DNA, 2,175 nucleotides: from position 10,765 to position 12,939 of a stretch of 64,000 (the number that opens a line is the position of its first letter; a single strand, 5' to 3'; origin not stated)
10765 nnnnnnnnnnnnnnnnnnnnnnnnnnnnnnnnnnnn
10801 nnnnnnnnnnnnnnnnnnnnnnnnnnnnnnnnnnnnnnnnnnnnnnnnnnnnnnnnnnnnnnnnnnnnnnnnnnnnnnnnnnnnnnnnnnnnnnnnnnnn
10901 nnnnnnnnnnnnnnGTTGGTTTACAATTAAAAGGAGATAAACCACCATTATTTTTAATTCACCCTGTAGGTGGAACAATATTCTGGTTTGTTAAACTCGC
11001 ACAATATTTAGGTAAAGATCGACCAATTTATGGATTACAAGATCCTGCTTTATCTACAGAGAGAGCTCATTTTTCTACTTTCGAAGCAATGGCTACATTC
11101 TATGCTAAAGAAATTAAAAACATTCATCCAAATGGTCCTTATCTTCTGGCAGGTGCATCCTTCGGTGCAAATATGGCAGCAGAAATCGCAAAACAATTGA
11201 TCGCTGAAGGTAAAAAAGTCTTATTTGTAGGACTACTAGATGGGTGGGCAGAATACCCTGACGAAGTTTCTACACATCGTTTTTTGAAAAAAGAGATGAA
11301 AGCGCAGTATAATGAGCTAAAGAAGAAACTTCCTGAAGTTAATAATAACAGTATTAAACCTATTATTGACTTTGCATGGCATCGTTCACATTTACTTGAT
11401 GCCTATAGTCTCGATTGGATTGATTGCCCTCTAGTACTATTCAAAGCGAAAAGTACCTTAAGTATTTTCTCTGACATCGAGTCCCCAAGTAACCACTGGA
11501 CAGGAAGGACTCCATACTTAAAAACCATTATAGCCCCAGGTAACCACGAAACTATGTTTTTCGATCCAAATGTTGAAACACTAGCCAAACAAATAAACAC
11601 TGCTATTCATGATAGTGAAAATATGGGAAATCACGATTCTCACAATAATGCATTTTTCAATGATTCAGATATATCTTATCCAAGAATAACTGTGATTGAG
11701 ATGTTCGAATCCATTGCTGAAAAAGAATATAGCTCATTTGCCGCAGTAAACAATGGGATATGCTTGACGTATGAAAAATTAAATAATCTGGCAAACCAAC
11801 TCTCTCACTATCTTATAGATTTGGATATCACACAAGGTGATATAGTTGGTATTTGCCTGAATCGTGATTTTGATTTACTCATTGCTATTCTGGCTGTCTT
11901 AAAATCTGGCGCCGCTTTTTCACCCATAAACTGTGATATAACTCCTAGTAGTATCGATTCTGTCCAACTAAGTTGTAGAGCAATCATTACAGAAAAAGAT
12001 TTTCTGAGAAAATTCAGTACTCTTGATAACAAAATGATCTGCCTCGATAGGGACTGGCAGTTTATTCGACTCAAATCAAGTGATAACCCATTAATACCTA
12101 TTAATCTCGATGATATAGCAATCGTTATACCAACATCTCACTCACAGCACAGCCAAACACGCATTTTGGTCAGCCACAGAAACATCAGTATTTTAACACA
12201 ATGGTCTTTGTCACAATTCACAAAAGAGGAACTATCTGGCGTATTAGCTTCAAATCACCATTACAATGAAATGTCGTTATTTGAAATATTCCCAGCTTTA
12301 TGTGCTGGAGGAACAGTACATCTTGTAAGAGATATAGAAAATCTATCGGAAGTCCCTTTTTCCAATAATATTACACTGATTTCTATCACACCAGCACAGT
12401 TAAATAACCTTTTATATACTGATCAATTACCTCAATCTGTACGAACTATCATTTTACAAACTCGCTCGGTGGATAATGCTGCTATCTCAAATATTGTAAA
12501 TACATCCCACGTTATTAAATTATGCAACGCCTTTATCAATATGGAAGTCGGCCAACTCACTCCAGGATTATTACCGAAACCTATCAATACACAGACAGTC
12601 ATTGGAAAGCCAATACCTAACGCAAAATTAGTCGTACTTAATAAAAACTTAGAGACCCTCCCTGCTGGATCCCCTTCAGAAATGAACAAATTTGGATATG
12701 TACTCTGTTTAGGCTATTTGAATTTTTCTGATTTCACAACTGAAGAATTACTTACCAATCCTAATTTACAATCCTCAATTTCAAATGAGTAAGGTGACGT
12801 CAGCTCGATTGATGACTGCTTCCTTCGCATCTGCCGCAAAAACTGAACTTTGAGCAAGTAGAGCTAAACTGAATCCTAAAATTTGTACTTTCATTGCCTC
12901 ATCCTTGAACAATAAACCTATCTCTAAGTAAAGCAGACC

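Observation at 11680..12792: Degenerate A-domain stub after the TE domain: NRPS apparently truncated at the repeat junction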

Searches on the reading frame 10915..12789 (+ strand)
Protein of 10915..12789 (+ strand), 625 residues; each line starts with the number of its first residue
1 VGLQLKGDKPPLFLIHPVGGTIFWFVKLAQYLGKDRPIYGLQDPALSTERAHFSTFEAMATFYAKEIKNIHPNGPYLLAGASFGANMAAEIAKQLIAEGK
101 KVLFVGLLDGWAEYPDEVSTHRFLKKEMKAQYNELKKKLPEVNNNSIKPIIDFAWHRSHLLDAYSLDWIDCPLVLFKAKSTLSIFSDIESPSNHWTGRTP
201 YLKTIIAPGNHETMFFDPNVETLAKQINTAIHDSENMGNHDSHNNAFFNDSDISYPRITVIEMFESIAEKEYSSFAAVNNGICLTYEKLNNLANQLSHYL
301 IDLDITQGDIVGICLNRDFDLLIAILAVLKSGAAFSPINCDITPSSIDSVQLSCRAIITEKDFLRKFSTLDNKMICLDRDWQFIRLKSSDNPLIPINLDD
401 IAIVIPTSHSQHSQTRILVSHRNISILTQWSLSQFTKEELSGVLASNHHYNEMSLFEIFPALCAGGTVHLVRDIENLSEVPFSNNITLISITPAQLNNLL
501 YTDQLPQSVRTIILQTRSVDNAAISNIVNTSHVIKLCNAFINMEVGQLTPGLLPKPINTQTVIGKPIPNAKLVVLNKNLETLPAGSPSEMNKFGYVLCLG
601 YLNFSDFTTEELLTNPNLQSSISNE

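Call 11: find_related_loci(query=window:10915-12789:+, collection=genome_contigs, flank=10000)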
Query window:10915-12789:+ (625 aa) in genome_contigs; peptide patterns used: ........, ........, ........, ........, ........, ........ (x = any residue, [..] = any of these).
48 stretches matched a pattern; 4 encode a relative of the query (tblastn E <= 1e-3); 4 distinct loci.
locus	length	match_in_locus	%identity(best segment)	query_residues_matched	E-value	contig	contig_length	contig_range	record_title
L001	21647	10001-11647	54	1-549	0e+0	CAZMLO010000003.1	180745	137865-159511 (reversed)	MAG TPA_asm: uncultured Gammaproteobacteria bacterium isolate SRP173033_co1_36 genome assembly, contig: NODE_73_length_1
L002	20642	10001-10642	39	6-225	1e-40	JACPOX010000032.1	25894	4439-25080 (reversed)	MAG: Legionella longbeachae isolate NC_groundwater_612_Pr5_B-0.1um_36_7 alan_book_18_scaffold_16298, whole genome shotgu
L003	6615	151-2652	36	7-613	5e-37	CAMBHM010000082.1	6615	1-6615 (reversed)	MAG: Legionella sp. 2055-AUS-E isolate TH-11nov19-186 genome assembly, contig: TH-11nov19-C28917, whole genome shotgun s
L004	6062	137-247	54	196-228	2e-6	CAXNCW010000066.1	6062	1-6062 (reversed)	MAG: Legionellaceae bacterium isolate TH-11nov19-173 genome assembly, contig: TH-11nov19-C32432, whole genome shotgun se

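Call 18: search_protein_families(library=pfam, proteins=[L001:11914-12669:+, L001:12694-14451:+, L001:14451-17246:+, L001:17553-18902:-, L001:18915-20534:-, L001:20660-21592:-, L003:2825-5614:+, L001:10730-11812:+], max_evalue=0.001)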
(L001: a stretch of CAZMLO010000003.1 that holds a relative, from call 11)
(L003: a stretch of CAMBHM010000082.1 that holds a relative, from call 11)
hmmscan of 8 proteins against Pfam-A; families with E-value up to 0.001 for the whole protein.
L001:11914-12669:+ (252 aa): 4 families
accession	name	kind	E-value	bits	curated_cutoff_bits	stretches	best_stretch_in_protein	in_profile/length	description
PF13525.12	YfiO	-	1.5e-68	231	25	1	31-236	3-201/203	Outer membrane lipoprotein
PF13512.12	TPR_18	-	1.2e-40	139.5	21.9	1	31-168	8-145/145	Tetratricopeptide repeat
PF13174.12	TPR_6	-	0.0001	23.1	26.3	0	73-103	3-33/33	Tetratricopeptide repeat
PF13428.12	TPR_14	-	0.00029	21.7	23.5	0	73-109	4-40/44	Tetratricopeptide repeat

L001:12694-14451:+ (586 aa): 3 families
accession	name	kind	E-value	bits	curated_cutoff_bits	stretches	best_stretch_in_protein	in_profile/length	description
PF01103.29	Omp85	-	7.4e-28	98.4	24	1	308-583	6-322/325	Omp85 superfamily domain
PF17243.7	POTRA_TamA_1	-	5.1e-12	46.2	26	1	30-108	2-74/74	POTRA domain TamA domain 1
PF07244.20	POTRA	-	4.3e-11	43.8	21.3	1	130-192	15-76/79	Surface antigen variable number repeat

L001:14451-17246:+ (932 aa): 1 family
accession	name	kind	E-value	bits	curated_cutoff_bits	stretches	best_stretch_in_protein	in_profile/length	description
PF04357.19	TamB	-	2.7e-54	185.3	22.4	1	565-930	8-380/381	TamB, inner membrane protein subunit of TAM complex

L001:17553-18902:- (449 aa): 0 families

L001:18915-20534:- (539 aa): 0 families

L001:20660-21592:- (310 aa): 3 families
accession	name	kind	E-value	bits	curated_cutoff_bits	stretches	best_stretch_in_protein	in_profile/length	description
PF13520.12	AA_permease_2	-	4.2e-40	138.4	27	1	2-283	123-410/427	Amino acid permease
PF00324.27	AA_permease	-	7.5e-23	81.4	24.6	1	5-280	121-412/470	Amino acid permease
PF03222.19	Trp_Tyr_perm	-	1.1e-07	31.8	22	1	5-129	128-250/393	Tryptophan/tyrosine permease family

L003:2825-5614:+ (930 aa): 0 families

L001:10730-11812:+ (361 aa): 1 family
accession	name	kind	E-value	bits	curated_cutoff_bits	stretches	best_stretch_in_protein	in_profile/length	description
PF00501.34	AMP-binding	-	1.1e-23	84.2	29.9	1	22-263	2-277/384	AMP-binding enzyme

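Call 22: find_related_loci(query=A2, collection=metagenome_contigs, flank=10000)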
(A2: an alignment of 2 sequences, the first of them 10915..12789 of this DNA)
Query A2 (625 aa) in metagenome_contigs; peptide patterns used: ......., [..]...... (x = any residue, [..] = any of these).
600 stretches matched a pattern (row limit reached: there are more); 1 encode a relative of the query (tblastn E <= 1e-3); 1 distinct loci.
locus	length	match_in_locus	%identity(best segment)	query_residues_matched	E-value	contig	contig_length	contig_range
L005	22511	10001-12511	38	12-621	3e-49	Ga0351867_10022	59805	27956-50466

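Call 24: search_protein_families(library=pfam, proteins=[L005:9947-12532:+, L005:9036-9941:+, L005:7712-8971:-, L005:6393-7145:-, L005:4718-5818:-, L005:503-3157:-, L005:14558-15253:+, L005:16052-18223:-, L005:19054-22005:+], max_evalue=0.001)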
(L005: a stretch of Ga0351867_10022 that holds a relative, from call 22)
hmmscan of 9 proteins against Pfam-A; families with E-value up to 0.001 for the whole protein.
L005:9947-12532:+ (862 aa): 3 families
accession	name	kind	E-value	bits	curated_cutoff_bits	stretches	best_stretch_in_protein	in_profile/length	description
PF00501.34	AMP-binding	-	1.3e-73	248.5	29.9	1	27-367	3-383/384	AMP-binding enzyme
PF00975.26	Thioesterase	-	7.7e-24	85.6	26.4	1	614-818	3-210/226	Thioesterase domain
PF00550.31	PP-binding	-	5.3e-11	43.1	20.8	1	525-588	2-67/67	Phosphopantetheine attachment site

L005:9036-9941:+ (302 aa): 4 families
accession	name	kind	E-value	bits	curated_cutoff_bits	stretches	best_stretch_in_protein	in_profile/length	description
PF18014.7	Acetyltransf_18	-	9.4e-16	58.1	22.7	1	172-295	5-124/124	Acetyltransferase (GNAT) domain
PF00583.31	Acetyltransf_1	-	1.7e-09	38.4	20.7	1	29-113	4-91/116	Acetyltransferase (GNAT) family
PF13673.13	Acetyltransf_10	-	2.6e-06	27.9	23.6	1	56-138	30-112/128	Acetyltransferase (GNAT) domain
PF13508.13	Acetyltransf_7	-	3.1e-05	24.7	27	1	57-134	3-83/84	Acetyltransferase (GNAT) domain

L005:7712-8971:- (419 aa): 4 families
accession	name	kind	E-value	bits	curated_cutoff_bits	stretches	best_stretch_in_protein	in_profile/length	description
PF02518.31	HATPase_c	-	9.1e-14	52.3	26.4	1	312-416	3-109/111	Histidine kinase-, DNA gyrase B-, and HSP90-like ATPase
PF08448.16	PAS_4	-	2.5e-11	44.2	23.1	1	30-146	2-109/110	PAS fold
PF13426.13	PAS_9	-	1.5e-06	28.8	27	1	38-144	5-103/103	PAS domain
PF14501.12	HATPase_c_5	-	4.6e-06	26.9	22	1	315-409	6-97/102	GHKL domain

L005:6393-7145:- (250 aa): 2 families
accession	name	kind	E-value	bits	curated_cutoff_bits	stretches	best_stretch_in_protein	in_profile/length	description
PF13637.12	Ank_4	-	3.5e-05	24.4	22.7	1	30-79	1-49/50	Ankyrin repeats (many copies)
PF12796.13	Ank_2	-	0.00013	22.9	27.3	1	30-80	33-80/90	Ankyrin repeats (3 copies)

L005:4718-5818:- (366 aa): 1 family
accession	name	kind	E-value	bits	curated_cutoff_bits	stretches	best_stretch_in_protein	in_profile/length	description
PF00072.30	Response_reg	-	4.5e-06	27.2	30.2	1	129-189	41-102/111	Response regulator receiver domain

L005:503-3157:- (884 aa): 0 families

L005:14558-15253:+ (232 aa): 1 family
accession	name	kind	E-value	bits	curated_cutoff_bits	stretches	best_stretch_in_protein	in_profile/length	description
PF14706.11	Tnp_DNA_bind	-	1.5e-19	69.9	24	1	18-75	1-58/58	Transposase DNA-binding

L005:16052-18223:- (723 aa): 15 families
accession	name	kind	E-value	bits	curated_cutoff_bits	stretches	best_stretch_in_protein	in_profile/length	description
PF00071.28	Ras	-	2.5e-26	92.6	21.6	2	234-324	70-160/162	Ras family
PF13516.12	LRR_6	-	1.1e-17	63.1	23.4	0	407-428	2-23/24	Leucine Rich repeat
PF00515.34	TPR_1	-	1.9e-13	50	27.8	1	22-44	12-34/34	Tetratricopeptide repeat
PF07719.23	TPR_2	-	2.3e-12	46.4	27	1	11-44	1-34/34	Tetratricopeptide repeat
PF13414.12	TPR_11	-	1.7e-10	40.8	26.8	2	52-92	1-41/42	TPR repeat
PF13181.12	TPR_8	-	9e-10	38.4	25.7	1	11-44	1-34/34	Tetratricopeptide repeat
PF08477.19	Roc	-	2.4e-07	31.4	27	1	151-279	3-119/119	Ras of Complex, Roc, domain of DAPkinase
PF13431.12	TPR_17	-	3.4e-07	30.4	24.4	0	33-65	1-33/34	Tetratricopeptide repeat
PF13432.12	TPR_16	-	2.8e-06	28.1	32.7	0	51-95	3-47/65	Tetratricopeptide repeat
PF12799.13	LRR_4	-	6e-06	26.8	27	0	410-442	3-33/44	Leucine Rich repeats (2 copies)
PF13424.12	TPR_12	-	6e-05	23.6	30.1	1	11-68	3-68/77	Tetratricopeptide repeat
PF13855.12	LRR_8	-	0.00014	22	27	1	409-468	2-61/61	Leucine rich repeat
PF13174.12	TPR_6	-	0.00029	21.7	26.3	0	14-44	3-33/33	Tetratricopeptide repeat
PF00560.39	LRR_1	-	0.00039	20.4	20.6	0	434-445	2-13/23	Leucine Rich Repeat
PF23598.1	LRR_14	-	0.00093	18.5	40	0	408-565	93-251/353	Leucine-rich repeat region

L005:19054-22005:+ (984 aa): 7 families
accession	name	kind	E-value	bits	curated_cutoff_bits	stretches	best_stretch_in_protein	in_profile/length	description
PF12796.13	Ank_2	-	5.6e-23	81.8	27.3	2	238-334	1-89/90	Ankyrin repeats (3 copies)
PF00023.36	Ank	-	5.6e-21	73.9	21.1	2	268-297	2-31/33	Ankyrin repeat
PF13637.12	Ank_4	-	1.3e-19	70.3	22.7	3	272-314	1-43/50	Ankyrin repeats (many copies)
PF13606.12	Ank_3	-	4.4e-18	63.7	22.3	0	301-333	2-30/30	Ankyrin repeat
PF13857.12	Ank_5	-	4.1e-14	53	27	1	324-364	1-39/56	Ankyrin repeats (many copies)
PF24521.3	Ank_KRIT1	-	0.00064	19.9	80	0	238-299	22-77/149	KRIT1 ankyrin-repeats domain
PF13851.11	GAS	-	0.00064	19.6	32.3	1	104-185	58-142/200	Growth-arrest specific micro-tubule binding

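Call 38: find_homologous_proteins(query=A4, max_evalue=1e-10)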
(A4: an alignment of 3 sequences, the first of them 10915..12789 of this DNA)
Query A4 (3 sequences) (625 aa, profile of the alignment): 187 proteins with E <= 1e-10 among 8000 candidates; the best 120 are listed.
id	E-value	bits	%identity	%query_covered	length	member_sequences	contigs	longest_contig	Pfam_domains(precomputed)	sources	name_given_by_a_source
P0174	6.8e-176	604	38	99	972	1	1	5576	PF00550.32,PF00501.35,PF13193.13,PF00975.27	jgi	-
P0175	2.5e-108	381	45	36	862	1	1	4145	PF00550.32,PF00501.35,PF13193.13,PF00975.27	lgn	-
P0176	4.4e-107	377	41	38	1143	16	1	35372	PF00550.32,PF00501.35,PF13193.13,PF00975.27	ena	-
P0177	1.1e-106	376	40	36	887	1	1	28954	PF00550.32,PF00501.35,PF13193.13,PF00975.27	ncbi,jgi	jgi:amino acid adenylation domain-containing protein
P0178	4.1e-106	374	43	36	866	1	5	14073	PF00550.32,PF00501.35,PF13193.13,PF00975.27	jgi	jgi:amino acid adenylation domain-containing protein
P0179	4.5e-106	374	42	35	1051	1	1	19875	PF00550.32,PF00501.35,PF13193.13,PF00975.27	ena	-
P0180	6.7e-106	373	41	37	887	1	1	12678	PF00550.32,PF00501.35,PF00975.27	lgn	-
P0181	1.2e-105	372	41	37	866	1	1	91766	PF00550.32,PF00501.35,PF00975.27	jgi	jgi:amino acid adenylation domain-containing protein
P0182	3.2e-105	371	43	36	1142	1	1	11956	PF00550.32,PF00501.35,PF13193.13,PF00975.27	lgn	-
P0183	4.0e-105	371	42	38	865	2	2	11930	PF00550.32,PF00501.35,PF13193.13,PF00975.27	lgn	-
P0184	1.3e-104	369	45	36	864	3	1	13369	PF00550.32,PF00501.35,PF13193.13,PF00975.27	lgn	-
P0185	2.2e-104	368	44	37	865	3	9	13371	PF00550.32,PF00501.35,PF13193.13,PF00975.27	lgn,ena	-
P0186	2.6e-104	368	42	36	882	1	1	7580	PF00550.32,PF00501.35,PF00975.27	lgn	-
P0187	3.5e-104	368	42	36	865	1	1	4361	PF00550.32,PF00501.35,PF00975.27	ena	-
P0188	4.6e-104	367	40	37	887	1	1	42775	PF00550.32,PF00501.35,PF13193.13,PF00975.27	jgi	jgi:amino acid adenylation domain-containing protein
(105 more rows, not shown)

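Call 39: find_encoding_contigs(protein=P0174, flank=10000, max_places=5)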
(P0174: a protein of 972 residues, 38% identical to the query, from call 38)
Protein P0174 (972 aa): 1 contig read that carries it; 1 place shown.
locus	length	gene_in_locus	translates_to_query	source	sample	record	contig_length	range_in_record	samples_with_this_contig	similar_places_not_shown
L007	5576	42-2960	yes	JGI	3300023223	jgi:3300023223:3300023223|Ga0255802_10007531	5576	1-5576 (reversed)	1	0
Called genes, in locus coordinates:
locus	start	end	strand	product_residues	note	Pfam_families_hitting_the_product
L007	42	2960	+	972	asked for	PF13193:AMP-binding_C (faint), PF00550:PP-binding, PF00975:Thioesterase, PF00501:AMP-binding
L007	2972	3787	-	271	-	PF00892:EamA, PF06027:SLC35F (weak), PF00892:EamA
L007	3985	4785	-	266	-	PF27507:DjlA_TM, PF05099:TerB, PF00226:DnaJ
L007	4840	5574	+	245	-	?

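Call 55: search_dna_similar(query=window:10915-12789:+, collection=plasmids, mode=protein, max_rows=10)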
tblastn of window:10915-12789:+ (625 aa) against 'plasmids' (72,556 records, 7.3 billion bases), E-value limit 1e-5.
In 10 record(s) the limit of 40 matching pieces per record was reached: places in those records are undercounted.
Records with a match: 1336; places in all: 6221; records where one place covers at least 80% of the query: 144.
Best place of each record, by identity: <60% 1336.
By first word of the organism name: Salmonella 178; Bacillus 174; Streptomyces 166; Ralstonia 133; Burkholderia 64; Rhizobium 59; Phaeobacter 51; Sinorhizobium 45; Clostridium 41; Klebsiella 35; and 118 more.
By predicted mobility (MOB-suite, as given by PLSDB): non-mobilizable 697; conjugative 347; mobilizable 292.
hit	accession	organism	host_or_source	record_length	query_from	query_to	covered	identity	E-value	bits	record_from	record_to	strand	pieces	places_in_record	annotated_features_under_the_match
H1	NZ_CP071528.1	Legionella lytica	Acanthamoeba castellanii,bacterial ...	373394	1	616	97%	31.1%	7e-48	277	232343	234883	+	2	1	amino acid adenylation domain-containing protein | ATP-binding protein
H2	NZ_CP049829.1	Janthinobacterium lividum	single organism,water pond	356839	3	616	98%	30.3%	2e-32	312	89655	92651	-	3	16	non-ribosomal peptide synthetase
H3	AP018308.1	Aulosira laxa NIES-50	-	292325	1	616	96%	29.6%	9e-35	248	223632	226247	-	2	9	amino acid adenylation domain protein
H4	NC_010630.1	Nostoc punctiforme PCC 73102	-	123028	1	616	97%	28.4%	2e-37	257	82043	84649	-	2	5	non-ribosomal peptide synthetase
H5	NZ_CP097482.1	Chroococcidiopsis sp. CCNUC1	cell culture,soil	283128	1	616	96%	28.1%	9e-21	205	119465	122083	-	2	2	non-ribosomal peptide synthetase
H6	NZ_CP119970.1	Gloeocapsopsis dulcis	Dried cell culture,Desert, underside of ...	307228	1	616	96%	27.7%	4e-25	208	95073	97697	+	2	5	non-ribosomal peptide synthetase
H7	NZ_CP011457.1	Anabaena sp. WA102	Mixed culture,Anderson Lake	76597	1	616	87%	30.9%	9e-31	238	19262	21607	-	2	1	non-ribosomal peptide synthetase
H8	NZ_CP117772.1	Nostoc sp. UHCC 0926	whole organism,lichen surface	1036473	1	616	96%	27.3%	1e-22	210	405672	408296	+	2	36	none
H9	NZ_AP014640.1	Leptolyngbya boryana IAM M-101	-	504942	1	616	96%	27.3%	7e-25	226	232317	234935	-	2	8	non-ribosomal peptide synthetase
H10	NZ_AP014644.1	Leptolyngbya boryana dg5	-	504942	1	616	96%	27.3%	7e-25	226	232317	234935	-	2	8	non-ribosomal peptide synthetase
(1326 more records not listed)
